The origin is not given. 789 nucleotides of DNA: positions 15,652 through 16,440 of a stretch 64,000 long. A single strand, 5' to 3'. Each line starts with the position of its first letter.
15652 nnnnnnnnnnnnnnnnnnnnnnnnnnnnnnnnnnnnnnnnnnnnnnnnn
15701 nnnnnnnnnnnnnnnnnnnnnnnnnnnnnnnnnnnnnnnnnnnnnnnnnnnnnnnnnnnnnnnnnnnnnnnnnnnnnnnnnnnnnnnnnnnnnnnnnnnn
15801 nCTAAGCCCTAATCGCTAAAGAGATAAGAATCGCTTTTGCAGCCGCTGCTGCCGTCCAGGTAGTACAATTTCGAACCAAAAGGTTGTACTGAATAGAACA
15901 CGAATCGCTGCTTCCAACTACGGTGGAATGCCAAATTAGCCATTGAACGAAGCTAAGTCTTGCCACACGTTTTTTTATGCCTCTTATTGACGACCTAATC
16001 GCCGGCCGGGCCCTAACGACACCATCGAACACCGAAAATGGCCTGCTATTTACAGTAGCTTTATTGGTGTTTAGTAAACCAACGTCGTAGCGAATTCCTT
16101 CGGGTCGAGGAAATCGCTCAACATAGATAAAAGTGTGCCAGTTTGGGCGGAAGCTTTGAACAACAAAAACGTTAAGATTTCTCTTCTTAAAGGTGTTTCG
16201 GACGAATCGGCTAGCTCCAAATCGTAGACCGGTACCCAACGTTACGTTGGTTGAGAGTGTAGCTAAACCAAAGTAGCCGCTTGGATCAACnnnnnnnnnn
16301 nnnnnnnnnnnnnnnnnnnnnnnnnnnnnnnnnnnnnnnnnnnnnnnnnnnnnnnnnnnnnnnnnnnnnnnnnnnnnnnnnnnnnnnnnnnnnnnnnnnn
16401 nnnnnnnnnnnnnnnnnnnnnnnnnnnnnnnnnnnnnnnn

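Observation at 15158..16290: Low-GC toxin/immunity module: 154-aa Rhs C-terminal domain with a His...Asn-Cys (PPPDE/LRAT-like) signature plus a coupled 213-aa ORF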

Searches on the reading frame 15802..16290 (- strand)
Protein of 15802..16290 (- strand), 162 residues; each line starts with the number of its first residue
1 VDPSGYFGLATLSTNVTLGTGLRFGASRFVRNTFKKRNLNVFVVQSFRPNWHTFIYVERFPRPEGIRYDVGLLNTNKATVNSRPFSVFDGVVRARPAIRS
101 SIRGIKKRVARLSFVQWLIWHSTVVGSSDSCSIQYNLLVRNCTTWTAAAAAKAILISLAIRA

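Call 8: search_protein_families(library=pfam, proteins=[window:15802-16290:-], max_evalue=1)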
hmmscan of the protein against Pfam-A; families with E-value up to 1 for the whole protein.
window:15802-16290:- (162 aa): 0 families

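Call 9: find_homologous_proteins(query=window:15805-16266:-, max_evalue=0.01)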
Query seq(154 aa): 630 candidates shared short words with the query, none scored E <= 0.01.

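Call 13: search_solved_structures(query=window:15805-16266:-, max_evalue=10, show_alignments=3)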
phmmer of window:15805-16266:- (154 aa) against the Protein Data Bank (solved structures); distinct sequences matched with E-value up to 10: 0.

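Call 14: search_protein_families(library=ncbifam, proteins=[window:15805-16266:-], max_evalue=10)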
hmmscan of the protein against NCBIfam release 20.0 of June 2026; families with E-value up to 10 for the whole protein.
window:15805-16266:- (154 aa): 0 families

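Call 15: search_protein_families(library=pfam, proteins=[window:15805-16266:-], max_evalue=10)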
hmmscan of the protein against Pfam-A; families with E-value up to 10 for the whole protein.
window:15805-16266:- (154 aa): 0 families

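Call 20: predict_structure(protein=window:15805-16266:-)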
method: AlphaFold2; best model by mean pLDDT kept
length: 154 residues; sequences in the alignment: 1
mean_pLDDT: 32.5   pTM: 0.19
mean pLDDT of the five models: 32.5, 31.0, 30.4, 29.4, 28.7
residues with pLDDT >= 90: 0; 70-90: 0; 50-70: 0; < 50: 154
segments of 3 or more residues with pLDDT < 50: 1-154
pLDDT, mean of each block of 10 residues (from residue 1): 23 27 36 38 37 34 31 26 29 37 39 35 28 30 35 39
secondary structure, 60 per line:
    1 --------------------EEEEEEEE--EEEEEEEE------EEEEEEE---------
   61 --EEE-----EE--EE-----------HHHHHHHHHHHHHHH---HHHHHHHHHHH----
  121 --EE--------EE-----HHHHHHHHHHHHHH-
elements in order: E21-28 E31-38 E45-51 E63-65 H88-102 H106-116 H140-153

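Call 21: search_protein_representatives(protein=window:15805-16266:-)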
Query: 154 residues. Proteins with E-value up to 0.001 (for the whole library): 42; up to 1e-10: 11; up to 1e-30: 1. The best 42 are listed.
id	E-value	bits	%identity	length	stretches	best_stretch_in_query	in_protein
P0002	1.6e-93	326.4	100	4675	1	1-154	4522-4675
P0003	1.6e-23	99.4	47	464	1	32-149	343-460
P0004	3.8e-20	88.4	45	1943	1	19-149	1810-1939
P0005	6.1e-19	84.5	46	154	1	18-149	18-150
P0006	6.3e-15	71.5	43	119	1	57-149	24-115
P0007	5.9e-14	68.3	40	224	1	9-149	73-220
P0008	1.4e-13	67.2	42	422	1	31-149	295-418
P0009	3.7e-13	65.8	40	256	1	29-149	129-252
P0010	3.9e-13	65.7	45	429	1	29-149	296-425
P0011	5.5e-12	62.0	35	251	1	28-149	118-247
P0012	6.7e-12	61.7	41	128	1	43-149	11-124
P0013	2.5e-10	56.6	40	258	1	31-149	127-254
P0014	2.5e-10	56.6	43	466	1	43-149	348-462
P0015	3.1e-10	56.3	40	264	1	17-119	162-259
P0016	9.3e-10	54.7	40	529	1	31-149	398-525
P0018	2.0e-09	53.7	36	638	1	5-146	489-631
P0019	2.1e-09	53.6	34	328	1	23-149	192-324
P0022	1.5e-08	50.8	41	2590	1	33-149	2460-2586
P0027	4.3e-07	46.1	38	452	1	41-148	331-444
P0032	1.1e-05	41.6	28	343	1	19-148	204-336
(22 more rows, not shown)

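Call 27: search_solved_structures(query=A1, max_evalue=10, show_alignments=4)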
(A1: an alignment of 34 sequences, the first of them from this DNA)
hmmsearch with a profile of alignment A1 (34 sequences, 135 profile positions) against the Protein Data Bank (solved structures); distinct sequences matched with E-value up to 10: 2.
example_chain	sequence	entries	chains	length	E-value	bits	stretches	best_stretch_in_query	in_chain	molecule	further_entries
6tmg_l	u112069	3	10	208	1.4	12.5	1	71-102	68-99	ATPTG8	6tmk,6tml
7x2n_A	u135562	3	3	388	1.5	12.4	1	13-100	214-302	PycR1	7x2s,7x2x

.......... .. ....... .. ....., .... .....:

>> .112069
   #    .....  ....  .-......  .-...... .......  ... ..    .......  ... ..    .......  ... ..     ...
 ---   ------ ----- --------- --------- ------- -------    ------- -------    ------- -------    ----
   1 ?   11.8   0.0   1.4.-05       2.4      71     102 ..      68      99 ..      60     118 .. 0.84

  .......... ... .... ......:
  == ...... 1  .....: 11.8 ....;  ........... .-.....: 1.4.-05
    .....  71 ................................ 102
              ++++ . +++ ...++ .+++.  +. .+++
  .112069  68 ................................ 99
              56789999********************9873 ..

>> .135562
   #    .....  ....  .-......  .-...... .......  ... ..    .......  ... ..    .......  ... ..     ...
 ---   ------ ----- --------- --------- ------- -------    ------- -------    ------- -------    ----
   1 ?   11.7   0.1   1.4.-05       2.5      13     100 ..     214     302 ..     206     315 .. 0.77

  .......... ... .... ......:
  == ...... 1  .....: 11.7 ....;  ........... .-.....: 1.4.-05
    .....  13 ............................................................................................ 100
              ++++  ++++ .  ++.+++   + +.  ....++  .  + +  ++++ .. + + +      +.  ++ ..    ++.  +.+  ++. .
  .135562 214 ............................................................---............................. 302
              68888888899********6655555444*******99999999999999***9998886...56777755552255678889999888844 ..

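Call 28: search_protein_families(library=pfam, alignment_id=A1, max_evalue=10)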
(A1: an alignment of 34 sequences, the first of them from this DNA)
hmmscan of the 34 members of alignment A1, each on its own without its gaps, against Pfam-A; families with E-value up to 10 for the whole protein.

A. member 1, seq(134 aa): 0 families

B. families by the number of members that match (of 34 scanned): 5 families
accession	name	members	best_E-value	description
PF10831.14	DUF2556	1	0.0089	Protein of unknown function (DUF2556)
PF16518.11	GrlR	1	0.056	T3SS negative regulator,GrlR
PF12570.13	DUF3750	1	0.065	Protein of unknown function (DUF3750)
PF01134.28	GIDA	1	0.19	Glucose inhibited division protein A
PF03187.20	Corona_I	1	0.24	Corona nucleocapsid I protein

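Call 29: find_homologous_proteins(query=A1, max_evalue=0.001)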
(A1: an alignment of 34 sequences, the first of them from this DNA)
Query A1 (34 sequences) (134 aa, profile of the alignment): 1 proteins with E <= 0.001 among 1960 candidates.
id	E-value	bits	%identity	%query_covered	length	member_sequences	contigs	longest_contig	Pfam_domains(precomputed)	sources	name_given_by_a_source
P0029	1.7e-26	111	27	96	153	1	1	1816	-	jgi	-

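Call 35: predict_structure(alignment_id=A1)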
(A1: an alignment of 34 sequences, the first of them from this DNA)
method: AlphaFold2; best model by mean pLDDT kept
length: 134 residues; sequences in the alignment: 34
mean_pLDDT: 93.5   pTM: 0.87
mean pLDDT of the five models: 93.5, 93.2, 93.1, 92.7, 92.7
residues with pLDDT >= 90: 116; 70-90: 12; 50-70: 6; < 50: 0
segments of 3 or more residues with pLDDT < 50: none
pLDDT, mean of each block of 10 residues (from residue 1): 72 96 95 97 93 94 98 97 96 96 95 96 97 75
secondary structure, 60 per line:
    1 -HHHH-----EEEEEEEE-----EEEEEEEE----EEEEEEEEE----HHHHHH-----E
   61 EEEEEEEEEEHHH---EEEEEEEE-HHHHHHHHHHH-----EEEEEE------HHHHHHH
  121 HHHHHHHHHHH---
elements in order: H2-5 E11-18 E24-31 E36-44 H49-54 E60-70 E77-84 H86-96 E102-107 H114-131

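Call 39: fold_search(model_id=the predicted structure, library=pdb)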
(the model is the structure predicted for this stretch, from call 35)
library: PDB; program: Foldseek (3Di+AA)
matches with E <= 10: 228; with E <= 0.001: 0
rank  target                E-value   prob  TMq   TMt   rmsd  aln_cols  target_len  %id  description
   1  2zf4_F                3.8e-01  0.03  0.13  0.11  15.2        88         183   10  Crystal Structure of VioE complexed with phenylpyruvic acid (released 2008-01-01)
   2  2zf3_D                5.1e-01  0.03  0.13  0.11  15.7        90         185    9  Crystal Structure of VioE (released 2008-01-01)
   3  2zf4_C                5.7e-01  0.04  0.16  0.14  14.9       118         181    9  Crystal Structure of VioE complexed with phenylpyruvic acid (released 2008-01-01)
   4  2zf4_A                6.4e-01  0.03  0.15  0.12  16.4       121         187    9  Crystal Structure of VioE complexed with phenylpyruvic acid (released 2008-01-01)
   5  3wjv                  6.8e-01  0.04  0.16  0.13  14.4       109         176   10  Crystal structure of the L68E variant of mLolB (released 2014-03-05)
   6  2zf3_E                6.8e-01  0.03  0.15  0.13  17.5       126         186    9  Crystal Structure of VioE (released 2008-01-01)
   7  2zf3_A                7.2e-01  0.03  0.15  0.12  16.1       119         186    9  Crystal Structure of VioE (released 2008-01-01)
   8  2zf3_C                8.1e-01  0.03  0.15  0.13  16.1       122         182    9  Crystal Structure of VioE (released 2008-01-01)
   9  4f07_G                1.0e+00  0.03  0.12  0.11  11.2        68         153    6  Structure of the Styrene Monooxygenase Flavin Reductase (SMOB) from Pseudomonas putida S12 (released 2013-05-08)
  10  2zf4_B                1.0e+00  0.02  0.14  0.12  15.0        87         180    9  Crystal Structure of VioE complexed with phenylpyruvic acid (released 2008-01-01)
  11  3r5p                  1.2e+00  0.05  0.16  0.18  10.8        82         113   10  Structure of Ddn, the Deazaflavin-dependent nitroreductase from Mycobacterium tuberculosis involved in bioreductive acti (released 2012-01-18)
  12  4f07_B                1.2e+00  0.03  0.12  0.11  11.0        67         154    6  Structure of the Styrene Monooxygenase Flavin Reductase (SMOB) from Pseudomonas putida S12 (released 2013-05-08)
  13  3bmz_B                1.2e+00  0.02  0.14  0.11  15.2        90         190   10  Violacein biosynthetic enzyme VioE (released 2008-01-01)
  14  4f07_C                1.2e+00  0.03  0.11  0.11  11.9        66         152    6  Structure of the Styrene Monooxygenase Flavin Reductase (SMOB) from Pseudomonas putida S12 (released 2013-05-08)
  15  7qep_N7               1.3e+00  0.10  0.27  0.30  11.4       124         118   10  Cryo-EM structure of the ribosome from Encephalitozoon cuniculi (released 2022-02-09)
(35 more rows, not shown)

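Call 40: find_encoding_contigs(protein=P0003, flank=4000, max_places=4)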
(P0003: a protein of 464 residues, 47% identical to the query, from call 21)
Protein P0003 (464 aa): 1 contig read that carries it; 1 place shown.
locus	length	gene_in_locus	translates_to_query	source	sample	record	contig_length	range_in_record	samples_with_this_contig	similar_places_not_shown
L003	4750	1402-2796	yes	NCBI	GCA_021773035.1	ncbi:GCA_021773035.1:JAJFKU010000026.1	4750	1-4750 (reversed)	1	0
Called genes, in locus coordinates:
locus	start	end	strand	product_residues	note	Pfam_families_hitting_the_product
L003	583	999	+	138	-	-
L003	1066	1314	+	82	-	PF05593:RHS_repeat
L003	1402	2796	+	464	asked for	PF05593:RHS_repeat (faint), PF25023:TEN_YD-shell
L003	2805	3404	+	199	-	-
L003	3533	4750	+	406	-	?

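Call 45: find_encoding_contigs(protein=P0004, flank=3000, max_places=3)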
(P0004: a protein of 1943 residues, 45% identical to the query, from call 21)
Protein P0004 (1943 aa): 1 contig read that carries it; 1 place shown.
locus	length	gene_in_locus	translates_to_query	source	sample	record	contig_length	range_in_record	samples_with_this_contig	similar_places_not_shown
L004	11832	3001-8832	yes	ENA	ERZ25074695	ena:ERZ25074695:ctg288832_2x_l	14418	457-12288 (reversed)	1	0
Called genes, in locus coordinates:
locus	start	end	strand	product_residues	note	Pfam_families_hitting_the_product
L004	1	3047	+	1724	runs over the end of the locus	?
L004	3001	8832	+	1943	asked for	PF25023:TEN_YD-shell (weak), PF05593:RHS_repeat (weak), PF25023:TEN_YD-shell (weak), PF05593:RHS_repeat, PF25023:TEN_YD-shell, PF05593:RHS_repeat, PF05593:RHS_repeat, PF25023:TEN_YD-shell, +3 more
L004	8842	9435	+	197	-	-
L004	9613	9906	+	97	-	PF01527:HTH_Tnp_1, PF13518:HTH_28 (weak), PF13551:HTH_29 (weak)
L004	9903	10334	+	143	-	PF13276:HTH_21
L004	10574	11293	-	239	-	PF01797:Y1_Tnp (faint)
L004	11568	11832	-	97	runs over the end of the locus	PF03551:PadR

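Call 46: find_encoding_contigs(protein=P0005, flank=3000, max_places=3)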
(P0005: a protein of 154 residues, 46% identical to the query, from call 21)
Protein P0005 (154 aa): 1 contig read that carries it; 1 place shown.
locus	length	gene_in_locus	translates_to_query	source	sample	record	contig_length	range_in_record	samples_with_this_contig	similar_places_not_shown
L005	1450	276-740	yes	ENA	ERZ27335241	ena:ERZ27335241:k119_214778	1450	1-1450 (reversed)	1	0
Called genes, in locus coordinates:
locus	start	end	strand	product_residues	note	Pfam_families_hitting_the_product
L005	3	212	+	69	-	?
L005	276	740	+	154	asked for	-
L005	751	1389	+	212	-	-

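Call 47: find_encoding_contigs(protein=P0009, flank=3000, max_places=3)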
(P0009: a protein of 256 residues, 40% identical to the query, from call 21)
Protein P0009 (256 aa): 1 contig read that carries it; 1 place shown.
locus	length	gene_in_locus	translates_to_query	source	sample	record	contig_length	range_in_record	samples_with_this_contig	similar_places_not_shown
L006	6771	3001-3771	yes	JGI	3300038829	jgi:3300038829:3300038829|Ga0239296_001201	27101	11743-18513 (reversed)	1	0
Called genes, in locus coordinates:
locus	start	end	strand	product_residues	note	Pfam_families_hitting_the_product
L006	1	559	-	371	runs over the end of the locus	-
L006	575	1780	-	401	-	-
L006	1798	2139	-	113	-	-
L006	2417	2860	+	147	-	-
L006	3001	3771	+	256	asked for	-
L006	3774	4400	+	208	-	-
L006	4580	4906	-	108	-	PF00816:Histone_HNS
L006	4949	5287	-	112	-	-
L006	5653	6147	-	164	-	-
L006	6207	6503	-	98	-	PF12844:HTH_19 (weak), PF13560:HTH_31 (weak), PF01381:HTH_3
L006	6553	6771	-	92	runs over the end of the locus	PF05015:HigB-like_toxin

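Call 51: find_encoding_contigs(protein=P0007, flank=2500, max_places=2)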
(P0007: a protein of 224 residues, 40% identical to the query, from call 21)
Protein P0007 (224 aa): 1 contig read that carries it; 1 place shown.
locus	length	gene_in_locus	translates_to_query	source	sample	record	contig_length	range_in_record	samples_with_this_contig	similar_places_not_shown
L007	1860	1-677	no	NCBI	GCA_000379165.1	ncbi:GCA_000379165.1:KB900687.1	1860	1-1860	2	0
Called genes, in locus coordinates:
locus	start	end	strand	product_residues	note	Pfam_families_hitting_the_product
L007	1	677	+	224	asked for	?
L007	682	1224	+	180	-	-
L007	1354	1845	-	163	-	PF10088:DUF2326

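Call 52: find_encoding_contigs(protein=P0010, flank=2500, max_places=2)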
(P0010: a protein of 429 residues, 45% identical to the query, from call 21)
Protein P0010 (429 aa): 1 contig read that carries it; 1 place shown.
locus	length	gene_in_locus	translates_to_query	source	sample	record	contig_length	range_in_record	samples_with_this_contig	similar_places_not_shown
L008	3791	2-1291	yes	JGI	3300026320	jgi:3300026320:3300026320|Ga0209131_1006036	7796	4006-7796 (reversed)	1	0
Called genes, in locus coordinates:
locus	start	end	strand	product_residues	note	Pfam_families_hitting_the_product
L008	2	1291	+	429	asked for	PF05593:RHS_repeat (faint)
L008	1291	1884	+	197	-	-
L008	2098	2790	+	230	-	PF25019:LRR_R13L1-DRL21 (faint), PF23598:LRR_14 (faint), PF12799:LRR_4 (faint), PF23952:LRR_EndoS (faint)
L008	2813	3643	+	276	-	-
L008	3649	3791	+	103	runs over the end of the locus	-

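Call 53: find_encoding_contigs(protein=P0022, flank=2500, max_places=2)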
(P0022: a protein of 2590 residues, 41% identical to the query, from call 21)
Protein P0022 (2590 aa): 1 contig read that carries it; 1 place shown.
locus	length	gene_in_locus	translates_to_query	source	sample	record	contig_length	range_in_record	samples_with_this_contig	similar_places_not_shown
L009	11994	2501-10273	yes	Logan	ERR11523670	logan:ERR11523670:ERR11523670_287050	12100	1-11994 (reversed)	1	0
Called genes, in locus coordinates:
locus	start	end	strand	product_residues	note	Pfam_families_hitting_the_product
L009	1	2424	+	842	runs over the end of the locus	?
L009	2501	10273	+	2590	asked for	PF01841:Transglut_core, PF05593:RHS_repeat (weak), PF25023:TEN_YD-shell (weak), PF05593:RHS_repeat, PF25023:TEN_YD-shell, PF05593:RHS_repeat, PF25023:TEN_YD-shell, PF05593:RHS_repeat (weak), +1 more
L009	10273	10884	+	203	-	-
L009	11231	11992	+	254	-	?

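Call 61: fold_search(model_id=the predicted structure, library=viral)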
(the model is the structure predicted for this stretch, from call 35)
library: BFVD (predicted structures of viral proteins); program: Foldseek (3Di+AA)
matches with E <= 10: 437; with E <= 0.001: 1
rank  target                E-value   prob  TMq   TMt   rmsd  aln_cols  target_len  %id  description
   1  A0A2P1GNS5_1          3.6e-04  1.00  0.55  0.11   3.7       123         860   17  Polyprotein (Fragment) [Wenling banjofish picornavirus 2]
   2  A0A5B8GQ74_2          2.1e-02  0.92  0.39  0.09   7.2       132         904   11  Uncharacterized protein (Fragment) [Rhizoctonia solani hypovirus 2]
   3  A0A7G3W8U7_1          6.6e-02  0.84  0.39  0.08   6.6       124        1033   13  ORF3 [Monilinia hypovirus A]
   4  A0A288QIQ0            1.1e-01  0.77  0.40  0.11   5.9       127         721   10  ORF (Fragment) [Ceratobasidium hypovirus-like]
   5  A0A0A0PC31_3          1.1e-01  0.66  0.40  0.07   9.2       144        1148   13  RNA-dependent RNA polymerase [Sclerotinia sclerotiorum hypovirus 2]
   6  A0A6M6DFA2            1.3e-01  0.12  0.21  0.18  13.8       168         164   10  (no name in the UniProt tables at hand)
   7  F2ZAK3                1.7e-01  0.84  0.45  0.10   5.3       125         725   13  Genome polyprotein (Fragment) [Porcine kobuvirus THA/2007]
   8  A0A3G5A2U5            2.7e-01  0.08  0.18  0.16  16.8       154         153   11  Uncharacterized protein [Harvfovirus sp.]
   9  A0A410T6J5            2.8e-01  0.13  0.21  0.17   8.0        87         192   11  (no name in the UniProt tables at hand)
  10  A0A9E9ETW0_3          3.4e-01  0.33  0.36  0.06   7.0       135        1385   16  (no name in the UniProt tables at hand)
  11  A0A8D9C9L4            4.2e-01  0.28  0.27  0.24   8.2        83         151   19  Uncharacterized protein [uncultured marine phage]
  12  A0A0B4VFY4            4.2e-01  0.04  0.15  0.08  16.2       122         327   13  PIF-4 [Tipula oleracea nudivirus]
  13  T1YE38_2              4.8e-01  0.44  0.44  0.08  11.6       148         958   15  Genome polyprotein (Fragment) [Ferret kobuvirus]
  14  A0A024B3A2            5.0e-01  0.23  0.27  0.29   6.7        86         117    8  Uncharacterized protein [Bacillus phage Hoody T]
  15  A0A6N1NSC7            5.0e-01  0.14  0.25  0.22  14.3       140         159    8  Uncharacterized protein [Tupanvirus soda lake]
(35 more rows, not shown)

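Call 85: search_protein_families(library=pfam, proteins=[P0004, P0022, P0018, P0016, P0014, P0027, P0010, P0008, P0032, P0019], max_evalue=0.001)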
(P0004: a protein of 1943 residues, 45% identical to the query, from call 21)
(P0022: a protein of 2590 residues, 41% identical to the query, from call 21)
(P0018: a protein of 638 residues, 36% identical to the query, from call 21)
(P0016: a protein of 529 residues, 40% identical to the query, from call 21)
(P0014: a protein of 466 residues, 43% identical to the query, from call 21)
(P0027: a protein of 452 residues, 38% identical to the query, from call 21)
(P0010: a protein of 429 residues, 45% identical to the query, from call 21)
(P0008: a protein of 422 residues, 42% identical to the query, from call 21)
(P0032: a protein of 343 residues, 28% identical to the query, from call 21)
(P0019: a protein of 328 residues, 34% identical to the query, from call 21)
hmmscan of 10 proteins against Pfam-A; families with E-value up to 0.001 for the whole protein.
P0004 (1943 aa): 1 family
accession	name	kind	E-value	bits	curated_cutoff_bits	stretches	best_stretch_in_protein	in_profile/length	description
PF05593.20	RHS_repeat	-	3.1e-104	340.2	22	17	1155-1191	1-37/38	RHS Repeat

P0022 (2590 aa): 2 families
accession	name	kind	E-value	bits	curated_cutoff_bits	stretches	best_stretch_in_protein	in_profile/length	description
PF05593.20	RHS_repeat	-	9.6e-117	380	22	14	1770-1803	1-34/38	RHS Repeat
PF01841.26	Transglut_core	-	2.3e-14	54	23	1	138-272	18-108/108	Transglutaminase-like superfamily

P0018 (638 aa): 1 family
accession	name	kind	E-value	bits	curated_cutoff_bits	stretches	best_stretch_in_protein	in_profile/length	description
PF05593.20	RHS_repeat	-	1.1e-10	42.1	22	0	60-84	13-37/38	RHS Repeat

P0016 (529 aa): 1 family
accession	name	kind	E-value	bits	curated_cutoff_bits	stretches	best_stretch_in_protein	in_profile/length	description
PF05593.20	RHS_repeat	-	1.9e-12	47.7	22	0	134-166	1-34/38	RHS Repeat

P0014 (466 aa): 0 families

P0027 (452 aa): 1 family
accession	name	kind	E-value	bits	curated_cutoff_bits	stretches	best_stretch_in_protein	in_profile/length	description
PF05593.20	RHS_repeat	-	1.2e-06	29.2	22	1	59-95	1-36/38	RHS Repeat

P0010 (429 aa): 1 family
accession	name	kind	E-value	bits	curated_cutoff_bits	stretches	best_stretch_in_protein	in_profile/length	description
PF05593.20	RHS_repeat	-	1.1e-07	32.5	22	1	29-64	1-32/38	RHS Repeat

P0008 (422 aa): 1 family
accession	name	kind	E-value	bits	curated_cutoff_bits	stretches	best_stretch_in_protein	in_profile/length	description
PF05593.20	RHS_repeat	-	1.1e-11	45.2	22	1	10-50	1-37/38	RHS Repeat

P0032 (343 aa): 0 families

P0019 (328 aa): 0 families

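Call 94: find_related_loci(query=A5, collection=metagenome_contigs, flank=2500)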
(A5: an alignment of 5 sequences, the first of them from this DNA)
Query A5 (134 aa) in metagenome_contigs; peptide patterns used: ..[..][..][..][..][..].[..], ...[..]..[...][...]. (x = any residue, [..] = any of these).
43 stretches matched a pattern; 2 encode a relative of the query (tblastn E <= 1e-3); 2 distinct loci.
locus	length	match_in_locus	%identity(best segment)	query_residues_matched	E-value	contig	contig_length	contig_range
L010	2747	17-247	44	57-129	1e-14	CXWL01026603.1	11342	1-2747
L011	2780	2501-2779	36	7-100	2e-13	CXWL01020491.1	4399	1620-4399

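Call 97: search_dna_similar(query=window:15805-16266:-, collection=plasmids, mode=protein, max_evalue=0.01, max_rows=10)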
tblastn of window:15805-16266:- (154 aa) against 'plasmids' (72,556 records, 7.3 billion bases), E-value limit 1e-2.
No match.

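Call 99: search_protein_families(library=padloc, proteins=[window:15805-16266:-], max_evalue=0.1)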
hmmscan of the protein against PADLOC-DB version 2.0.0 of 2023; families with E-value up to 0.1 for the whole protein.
window:15805-16266:- (154 aa): 0 families

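Call 100: search_protein_families(library=phrogs, proteins=[window:15805-16266:-], max_evalue=0.1)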
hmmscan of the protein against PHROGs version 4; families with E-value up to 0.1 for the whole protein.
window:15805-16266:- (154 aa): 0 families
